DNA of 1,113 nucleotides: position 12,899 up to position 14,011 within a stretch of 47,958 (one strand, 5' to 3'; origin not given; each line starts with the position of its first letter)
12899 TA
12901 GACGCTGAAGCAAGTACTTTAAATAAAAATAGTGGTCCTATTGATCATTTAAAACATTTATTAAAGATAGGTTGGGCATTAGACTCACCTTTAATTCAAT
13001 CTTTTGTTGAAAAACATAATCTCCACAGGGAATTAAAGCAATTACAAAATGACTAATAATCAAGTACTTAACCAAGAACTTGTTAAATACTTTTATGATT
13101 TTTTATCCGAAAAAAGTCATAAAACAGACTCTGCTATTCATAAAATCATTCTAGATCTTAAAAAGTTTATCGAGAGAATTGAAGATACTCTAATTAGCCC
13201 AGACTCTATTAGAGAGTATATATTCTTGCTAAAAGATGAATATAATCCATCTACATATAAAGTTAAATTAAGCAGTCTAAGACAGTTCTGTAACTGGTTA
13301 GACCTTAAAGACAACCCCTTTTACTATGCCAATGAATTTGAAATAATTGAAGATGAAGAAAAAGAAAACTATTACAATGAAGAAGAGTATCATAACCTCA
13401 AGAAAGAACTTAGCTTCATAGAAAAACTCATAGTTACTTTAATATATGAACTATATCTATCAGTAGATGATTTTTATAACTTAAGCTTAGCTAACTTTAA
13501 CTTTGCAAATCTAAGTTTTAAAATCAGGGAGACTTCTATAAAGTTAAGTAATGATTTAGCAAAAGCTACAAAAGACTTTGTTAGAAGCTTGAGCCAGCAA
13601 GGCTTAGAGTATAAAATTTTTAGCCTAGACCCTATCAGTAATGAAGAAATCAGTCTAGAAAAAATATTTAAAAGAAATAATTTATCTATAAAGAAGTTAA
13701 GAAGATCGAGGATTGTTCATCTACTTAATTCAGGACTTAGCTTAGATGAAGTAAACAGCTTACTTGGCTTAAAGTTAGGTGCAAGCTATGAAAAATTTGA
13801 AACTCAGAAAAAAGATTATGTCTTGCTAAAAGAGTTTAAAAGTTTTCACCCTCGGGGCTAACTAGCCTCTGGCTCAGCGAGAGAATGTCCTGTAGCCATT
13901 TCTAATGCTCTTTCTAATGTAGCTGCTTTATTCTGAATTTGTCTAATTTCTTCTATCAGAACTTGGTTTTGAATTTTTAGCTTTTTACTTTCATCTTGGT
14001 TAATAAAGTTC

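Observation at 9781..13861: Tightly coupled five-gene secretin operon without any known pilus/T2SS partners: candidate undescribed secretin-associated (possibly DNA-handling) module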

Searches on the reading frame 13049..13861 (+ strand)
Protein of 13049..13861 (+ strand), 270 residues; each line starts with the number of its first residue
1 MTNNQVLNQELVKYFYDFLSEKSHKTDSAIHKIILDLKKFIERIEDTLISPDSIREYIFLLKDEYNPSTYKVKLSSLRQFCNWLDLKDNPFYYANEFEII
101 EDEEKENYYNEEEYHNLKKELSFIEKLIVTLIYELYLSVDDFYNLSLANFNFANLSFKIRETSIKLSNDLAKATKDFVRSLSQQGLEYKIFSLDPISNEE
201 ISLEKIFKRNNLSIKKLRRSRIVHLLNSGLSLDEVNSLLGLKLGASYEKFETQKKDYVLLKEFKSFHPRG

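Call 5: search_protein_families(library=pfam, proteins=[window:13049-13861:+], max_evalue=0.1)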
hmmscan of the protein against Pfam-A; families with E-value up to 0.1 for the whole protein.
window:13049-13861:+ (270 aa): 2 families
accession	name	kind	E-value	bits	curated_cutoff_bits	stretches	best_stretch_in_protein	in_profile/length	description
PF00589.27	Phage_integrase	-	0.0034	17.6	27.1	1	118-240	16-155/172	Phage integrase family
PF02899.23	Phage_int_SAM_1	-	0.0067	17.1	22.3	1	16-84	5-79/83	Phage integrase, N-terminal SAM-like domain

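Call 6: search_protein_families(library=ncbifam, proteins=[window:13049-13861:+], max_evalue=0.1)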
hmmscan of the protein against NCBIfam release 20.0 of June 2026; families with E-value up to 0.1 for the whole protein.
window:13049-13861:+ (270 aa): 5 families
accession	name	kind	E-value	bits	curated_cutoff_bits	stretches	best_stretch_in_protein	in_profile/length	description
NF002685.0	PRK02436.1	equivalog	1.7e-09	37.9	178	1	14-250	4-243/245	site-specific tyrosine recombinase XerD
NF040815.2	recomb_XerA_Arch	equivalog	6.4e-09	35.8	220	1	20-240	10-241/263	site-specific tyrosine recombinase/integron integrase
TIGR02225.1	recomb_XerD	equivalog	1.2e-07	31.4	329.6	2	14-87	2-80/290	site-specific tyrosine recombinase XerD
TIGR02224.1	recomb_XerC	equivalog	1.1e-05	25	335.15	1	16-87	4-83/295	tyrosine recombinase XerC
NF001399.0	PRK00283.1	subfamily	0.014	14.6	279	0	9-84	6-87/300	tyrosine recombinase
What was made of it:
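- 13049..13861 (+): g5: 270-aa XerC/D-derived pseudo-recombinase. The core-binding and catalytic-domain folds are kept, and so is the canonical Xer C-terminal ...FHPR. The catalytic signature is lost. All Xer models score far below their cut-offs (call 6).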

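Call 15: find_homologous_proteins(query=window:13049-13861:+, max_evalue=0.001)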
Query window:13049-13861:+ (270 aa): 21 proteins with E <= 0.001 among 981 candidates.
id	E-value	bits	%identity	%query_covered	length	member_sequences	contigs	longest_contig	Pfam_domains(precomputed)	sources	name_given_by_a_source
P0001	2.1e-165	567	100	100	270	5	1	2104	-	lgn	-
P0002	1.5e-138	479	83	100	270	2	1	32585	PF02899.24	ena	-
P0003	1.5e-132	459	79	100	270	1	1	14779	-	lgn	-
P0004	1.3e-46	178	42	100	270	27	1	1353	PF02899.24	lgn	-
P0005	3.1e-45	173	78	37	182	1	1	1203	-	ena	-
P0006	4.4e-45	173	41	100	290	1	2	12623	PF02899.24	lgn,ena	-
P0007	4.7e-45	172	41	100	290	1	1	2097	PF02899.24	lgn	-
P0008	4.8e-45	172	41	100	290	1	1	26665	PF02899.24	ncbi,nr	ncbi:MAG: site-specific integrase [Candidatus Melainabacteria bacterium]|nr:site-specific integrase 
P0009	5.7e-45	172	41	100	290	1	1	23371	PF02899.24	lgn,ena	-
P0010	7.6e-45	172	41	100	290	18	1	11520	PF02899.24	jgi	-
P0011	2.4e-44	170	41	100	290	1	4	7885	PF02899.24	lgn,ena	-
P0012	5.2e-44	169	41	100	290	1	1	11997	PF02899.24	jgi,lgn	jgi:integrase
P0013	7.8e-44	168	39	100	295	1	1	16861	PF02899.24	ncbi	ncbi:MAG: site-specific integrase [bacterium]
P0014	1.1e-43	168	40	100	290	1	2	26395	PF02899.24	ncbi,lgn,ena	-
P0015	2.3e-43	167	41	100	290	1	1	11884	PF02899.24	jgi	jgi:site-specific recombinase XerD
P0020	9.9e-33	132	34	99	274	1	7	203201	PF02899.24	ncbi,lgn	-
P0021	1.7e-31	128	34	96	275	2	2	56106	PF02899.24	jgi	jgi:site-specific recombinase XerD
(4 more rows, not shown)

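Call 16: find_encoding_contigs(protein=P0020, flank=10000, max_places=3)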
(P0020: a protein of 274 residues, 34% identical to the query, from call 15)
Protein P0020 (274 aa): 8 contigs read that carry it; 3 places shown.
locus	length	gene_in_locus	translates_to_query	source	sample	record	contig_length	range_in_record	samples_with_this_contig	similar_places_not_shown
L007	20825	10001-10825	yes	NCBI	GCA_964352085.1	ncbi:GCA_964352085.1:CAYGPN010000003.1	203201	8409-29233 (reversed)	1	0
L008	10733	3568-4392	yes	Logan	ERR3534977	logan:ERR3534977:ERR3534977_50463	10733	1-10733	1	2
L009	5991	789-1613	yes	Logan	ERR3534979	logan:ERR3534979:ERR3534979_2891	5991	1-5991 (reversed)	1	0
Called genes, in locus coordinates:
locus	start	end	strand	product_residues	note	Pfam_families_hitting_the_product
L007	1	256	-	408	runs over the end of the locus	PF13167:GTP-bdg_N, PF16360:GTP-bdg_M, PF01926:MMR_HSR1, PF02421:FeoB_N (weak)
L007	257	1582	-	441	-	PF00155:Aminotran_1_2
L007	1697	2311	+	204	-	PF01553:Acyltransferase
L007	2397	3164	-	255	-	PF02777:Sod_Fe_C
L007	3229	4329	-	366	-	-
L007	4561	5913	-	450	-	-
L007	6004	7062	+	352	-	-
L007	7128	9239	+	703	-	-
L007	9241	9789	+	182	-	-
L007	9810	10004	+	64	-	-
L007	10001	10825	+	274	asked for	PF02899:Phage_int_SAM_1 (weak)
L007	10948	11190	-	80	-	-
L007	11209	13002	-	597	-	PF00501:AMP-binding, PF13193:AMP-binding_C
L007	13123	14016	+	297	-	PF02230:Abhydrolase_2 (faint), PF20434:BD-FAE (faint), PF12146:Hydrolase_4 (faint), PF00561:Abhydrolase_1 (faint), PF00326:Peptidase_S9 (weak)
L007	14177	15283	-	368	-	PF00989:PAS (faint), PF13426:PAS_9 (weak), PF00512:HisKA, PF02518:HATPase_c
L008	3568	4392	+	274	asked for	PF02899:Phage_int_SAM_1 (weak)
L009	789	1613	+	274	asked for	PF02899:Phage_int_SAM_1 (weak)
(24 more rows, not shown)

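Call 17: find_encoding_contigs(protein=P0021, flank=10000, max_places=2)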
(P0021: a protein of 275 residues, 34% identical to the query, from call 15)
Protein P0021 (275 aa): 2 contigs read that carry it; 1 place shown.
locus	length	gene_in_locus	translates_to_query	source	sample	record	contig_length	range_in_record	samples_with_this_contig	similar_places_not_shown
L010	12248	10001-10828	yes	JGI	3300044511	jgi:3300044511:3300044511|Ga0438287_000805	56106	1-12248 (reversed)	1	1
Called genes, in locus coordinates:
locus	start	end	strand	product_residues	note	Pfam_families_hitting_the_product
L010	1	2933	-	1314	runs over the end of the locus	PF13499:EF-hand_7 (faint)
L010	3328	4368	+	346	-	-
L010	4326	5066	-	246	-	PF00005:ABC_tran, PF13304:AAA_21 (faint)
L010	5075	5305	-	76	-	PF01165:Ribosomal_S21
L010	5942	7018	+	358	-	-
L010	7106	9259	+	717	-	PF16344:FecR_C, PF07660:STN (weak), PF00263:Secretin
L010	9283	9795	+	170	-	-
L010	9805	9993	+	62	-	-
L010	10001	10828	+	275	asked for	PF02899:Phage_int_SAM_1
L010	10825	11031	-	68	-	-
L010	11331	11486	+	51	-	PF04365:BrnT_toxin (weak)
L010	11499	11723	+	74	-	PF12441:CopG_antitoxin (weak), PF14384:BrnA_antitoxin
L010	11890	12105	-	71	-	-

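Call 23: search_solved_structures(query=A1, max_evalue=1, show_alignments=3)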
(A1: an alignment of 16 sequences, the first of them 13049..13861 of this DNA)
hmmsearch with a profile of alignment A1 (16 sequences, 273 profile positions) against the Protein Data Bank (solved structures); distinct sequences matched with E-value up to 1: 6.
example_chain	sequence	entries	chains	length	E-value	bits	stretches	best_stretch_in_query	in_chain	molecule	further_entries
4a8e_A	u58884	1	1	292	5.8e-11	45.9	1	10-245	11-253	PROBABLE TYROSINE RECOMBINASE XERC-LIKE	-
5hxy_A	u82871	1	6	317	1.3e-05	28.4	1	9-217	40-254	Tyrosine recombinase XerA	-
1a0p_A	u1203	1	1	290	6.9e-05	26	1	12-243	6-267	SITE-SPECIFIC RECOMBINASE XERD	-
9i5v_14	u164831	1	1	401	0.00016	24.8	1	11-272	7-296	Ribosome-associated translation inhibitor RaiA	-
5dcf_A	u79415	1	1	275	0.0065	19.5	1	121-273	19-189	Tyrosine recombinase XerD,DNA translocase FtsK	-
2a3v_A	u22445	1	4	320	0.057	16.4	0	55-182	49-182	site-specific recombinase IntI4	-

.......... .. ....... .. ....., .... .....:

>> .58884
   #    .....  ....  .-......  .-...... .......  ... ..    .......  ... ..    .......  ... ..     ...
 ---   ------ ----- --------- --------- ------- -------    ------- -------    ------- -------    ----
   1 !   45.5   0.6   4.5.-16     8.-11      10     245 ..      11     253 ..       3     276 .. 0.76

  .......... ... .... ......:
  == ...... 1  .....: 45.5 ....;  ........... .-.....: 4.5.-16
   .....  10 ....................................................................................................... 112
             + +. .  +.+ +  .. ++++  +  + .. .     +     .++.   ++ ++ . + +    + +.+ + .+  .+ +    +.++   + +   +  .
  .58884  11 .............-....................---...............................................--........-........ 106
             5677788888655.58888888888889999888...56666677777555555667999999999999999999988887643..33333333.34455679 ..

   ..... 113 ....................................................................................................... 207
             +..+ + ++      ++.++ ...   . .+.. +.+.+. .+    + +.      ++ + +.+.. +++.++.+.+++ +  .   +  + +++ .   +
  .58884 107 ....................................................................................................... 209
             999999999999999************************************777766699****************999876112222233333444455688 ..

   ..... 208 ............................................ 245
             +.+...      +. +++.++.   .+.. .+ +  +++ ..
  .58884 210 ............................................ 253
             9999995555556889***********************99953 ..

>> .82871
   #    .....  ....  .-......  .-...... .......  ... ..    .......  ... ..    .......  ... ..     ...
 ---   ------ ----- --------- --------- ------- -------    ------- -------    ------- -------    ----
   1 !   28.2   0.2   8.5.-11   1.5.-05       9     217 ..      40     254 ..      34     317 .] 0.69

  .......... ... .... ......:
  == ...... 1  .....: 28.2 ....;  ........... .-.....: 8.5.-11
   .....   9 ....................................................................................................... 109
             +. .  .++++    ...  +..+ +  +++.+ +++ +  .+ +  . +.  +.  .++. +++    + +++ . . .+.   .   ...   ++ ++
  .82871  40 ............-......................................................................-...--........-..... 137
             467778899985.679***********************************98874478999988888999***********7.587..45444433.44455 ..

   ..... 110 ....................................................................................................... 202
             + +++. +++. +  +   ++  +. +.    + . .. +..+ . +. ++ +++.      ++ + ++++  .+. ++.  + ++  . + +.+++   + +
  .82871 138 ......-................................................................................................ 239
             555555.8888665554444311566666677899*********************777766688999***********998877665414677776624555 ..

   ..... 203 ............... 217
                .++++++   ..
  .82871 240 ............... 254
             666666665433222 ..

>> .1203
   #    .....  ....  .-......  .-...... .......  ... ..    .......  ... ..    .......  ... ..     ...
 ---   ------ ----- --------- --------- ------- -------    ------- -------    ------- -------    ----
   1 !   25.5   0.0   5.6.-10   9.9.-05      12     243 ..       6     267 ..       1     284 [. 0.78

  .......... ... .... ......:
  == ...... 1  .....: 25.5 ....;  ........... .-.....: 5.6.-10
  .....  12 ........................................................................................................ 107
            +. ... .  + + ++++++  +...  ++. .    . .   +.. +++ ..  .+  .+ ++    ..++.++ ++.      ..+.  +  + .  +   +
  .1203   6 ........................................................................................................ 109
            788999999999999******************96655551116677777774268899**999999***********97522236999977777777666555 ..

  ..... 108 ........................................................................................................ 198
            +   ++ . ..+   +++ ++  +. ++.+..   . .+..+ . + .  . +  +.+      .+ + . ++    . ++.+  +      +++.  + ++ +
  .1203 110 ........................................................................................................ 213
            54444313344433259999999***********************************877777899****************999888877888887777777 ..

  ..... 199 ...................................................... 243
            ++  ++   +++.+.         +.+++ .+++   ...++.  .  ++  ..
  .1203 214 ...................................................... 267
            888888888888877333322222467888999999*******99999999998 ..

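Call 25: search_solved_structures(query=A1, max_evalue=0.001, show_alignments=4)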
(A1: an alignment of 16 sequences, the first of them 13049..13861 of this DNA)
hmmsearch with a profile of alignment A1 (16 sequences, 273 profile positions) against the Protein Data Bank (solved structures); distinct sequences matched with E-value up to 0.001: 4.
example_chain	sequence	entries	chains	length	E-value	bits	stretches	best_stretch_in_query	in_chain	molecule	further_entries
4a8e_A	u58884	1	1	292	5.8e-11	45.9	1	10-245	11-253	PROBABLE TYROSINE RECOMBINASE XERC-LIKE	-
5hxy_A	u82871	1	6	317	1.3e-05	28.4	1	9-217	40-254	Tyrosine recombinase XerA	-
1a0p_A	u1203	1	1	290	6.9e-05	26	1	12-243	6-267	SITE-SPECIFIC RECOMBINASE XERD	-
9i5v_14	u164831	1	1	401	0.00016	24.8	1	11-272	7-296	Ribosome-associated translation inhibitor RaiA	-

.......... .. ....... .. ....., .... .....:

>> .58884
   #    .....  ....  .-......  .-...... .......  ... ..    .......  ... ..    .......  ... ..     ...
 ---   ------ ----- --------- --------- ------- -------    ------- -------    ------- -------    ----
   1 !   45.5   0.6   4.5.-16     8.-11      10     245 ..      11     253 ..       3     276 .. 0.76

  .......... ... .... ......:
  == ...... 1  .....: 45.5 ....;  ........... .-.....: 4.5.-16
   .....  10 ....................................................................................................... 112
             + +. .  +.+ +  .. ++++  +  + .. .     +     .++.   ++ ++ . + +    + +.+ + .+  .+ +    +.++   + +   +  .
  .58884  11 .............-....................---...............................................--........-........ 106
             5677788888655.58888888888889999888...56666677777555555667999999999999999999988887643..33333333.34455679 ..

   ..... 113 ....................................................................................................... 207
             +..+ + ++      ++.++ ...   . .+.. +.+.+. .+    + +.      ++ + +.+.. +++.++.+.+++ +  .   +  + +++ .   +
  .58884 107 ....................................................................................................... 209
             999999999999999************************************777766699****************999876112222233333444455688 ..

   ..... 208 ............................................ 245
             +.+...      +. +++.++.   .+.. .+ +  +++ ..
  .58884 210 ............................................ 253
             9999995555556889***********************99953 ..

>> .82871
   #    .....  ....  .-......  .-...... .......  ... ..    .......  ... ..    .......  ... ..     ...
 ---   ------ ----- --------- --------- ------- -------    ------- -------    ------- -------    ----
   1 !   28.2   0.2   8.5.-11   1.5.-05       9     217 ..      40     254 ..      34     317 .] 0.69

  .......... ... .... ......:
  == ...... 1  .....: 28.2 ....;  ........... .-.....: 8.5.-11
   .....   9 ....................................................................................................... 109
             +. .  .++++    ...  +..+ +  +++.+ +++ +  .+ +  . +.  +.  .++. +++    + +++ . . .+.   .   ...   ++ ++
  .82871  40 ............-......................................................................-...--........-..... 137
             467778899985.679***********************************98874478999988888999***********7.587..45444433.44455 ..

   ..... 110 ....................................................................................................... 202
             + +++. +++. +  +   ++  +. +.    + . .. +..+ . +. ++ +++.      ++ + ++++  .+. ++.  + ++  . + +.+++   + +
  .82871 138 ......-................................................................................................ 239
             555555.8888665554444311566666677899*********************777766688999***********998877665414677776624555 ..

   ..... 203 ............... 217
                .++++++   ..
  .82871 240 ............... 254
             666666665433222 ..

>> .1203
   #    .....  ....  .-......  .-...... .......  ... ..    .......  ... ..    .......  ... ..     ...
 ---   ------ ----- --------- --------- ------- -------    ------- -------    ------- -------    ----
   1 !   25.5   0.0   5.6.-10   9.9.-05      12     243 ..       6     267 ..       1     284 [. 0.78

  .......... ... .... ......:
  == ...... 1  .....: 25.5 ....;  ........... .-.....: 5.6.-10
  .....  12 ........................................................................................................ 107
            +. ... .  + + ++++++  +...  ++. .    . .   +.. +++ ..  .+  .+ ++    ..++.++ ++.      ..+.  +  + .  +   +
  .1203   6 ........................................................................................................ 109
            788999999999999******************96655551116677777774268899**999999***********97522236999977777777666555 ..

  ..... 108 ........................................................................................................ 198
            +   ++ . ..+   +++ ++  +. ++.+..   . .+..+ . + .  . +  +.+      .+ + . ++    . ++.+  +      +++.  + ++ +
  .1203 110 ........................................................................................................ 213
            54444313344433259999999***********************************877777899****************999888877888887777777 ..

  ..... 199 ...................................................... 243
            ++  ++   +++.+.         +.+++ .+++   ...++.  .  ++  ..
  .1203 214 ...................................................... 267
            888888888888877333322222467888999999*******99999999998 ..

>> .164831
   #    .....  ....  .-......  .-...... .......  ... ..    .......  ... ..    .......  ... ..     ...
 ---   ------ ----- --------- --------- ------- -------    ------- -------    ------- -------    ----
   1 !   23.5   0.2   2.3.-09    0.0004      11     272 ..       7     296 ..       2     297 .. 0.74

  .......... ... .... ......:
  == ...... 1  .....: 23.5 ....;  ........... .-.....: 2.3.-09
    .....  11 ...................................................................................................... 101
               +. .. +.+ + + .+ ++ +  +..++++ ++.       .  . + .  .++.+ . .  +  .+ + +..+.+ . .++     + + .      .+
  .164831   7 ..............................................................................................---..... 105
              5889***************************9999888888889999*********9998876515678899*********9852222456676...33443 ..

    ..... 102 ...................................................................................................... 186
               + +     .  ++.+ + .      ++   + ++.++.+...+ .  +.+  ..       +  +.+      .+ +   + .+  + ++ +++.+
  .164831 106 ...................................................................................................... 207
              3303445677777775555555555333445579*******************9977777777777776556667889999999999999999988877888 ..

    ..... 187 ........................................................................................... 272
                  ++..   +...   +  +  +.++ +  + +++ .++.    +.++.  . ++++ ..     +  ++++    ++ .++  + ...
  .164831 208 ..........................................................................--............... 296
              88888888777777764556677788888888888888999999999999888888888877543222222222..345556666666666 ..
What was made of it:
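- On XerC/XerD tyrosine recombinases: The alignment to a genuine Xer sequence runs to ...hPR (calls 23, 25).
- g5 carries the XerC/D-specific C-terminal HPR tail, which argues against a phage integrase origin (call 25).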

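Call 42: search_protein_families(library=phrogs, proteins=[window:13049-13861:+], max_evalue=0.01)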
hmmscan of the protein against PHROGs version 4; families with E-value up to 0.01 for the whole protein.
window:13049-13861:+ (270 aa): 1 family
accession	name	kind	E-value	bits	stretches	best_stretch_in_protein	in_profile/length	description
phrog_1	-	integration and excision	1e-09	39.2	1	9-240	167-421/611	integrase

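Call 43: search_protein_families(library=padloc, proteins=[window:13049-13861:+], max_evalue=0.01)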
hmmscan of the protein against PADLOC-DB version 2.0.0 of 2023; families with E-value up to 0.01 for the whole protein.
window:13049-13861:+ (270 aa): 0 families
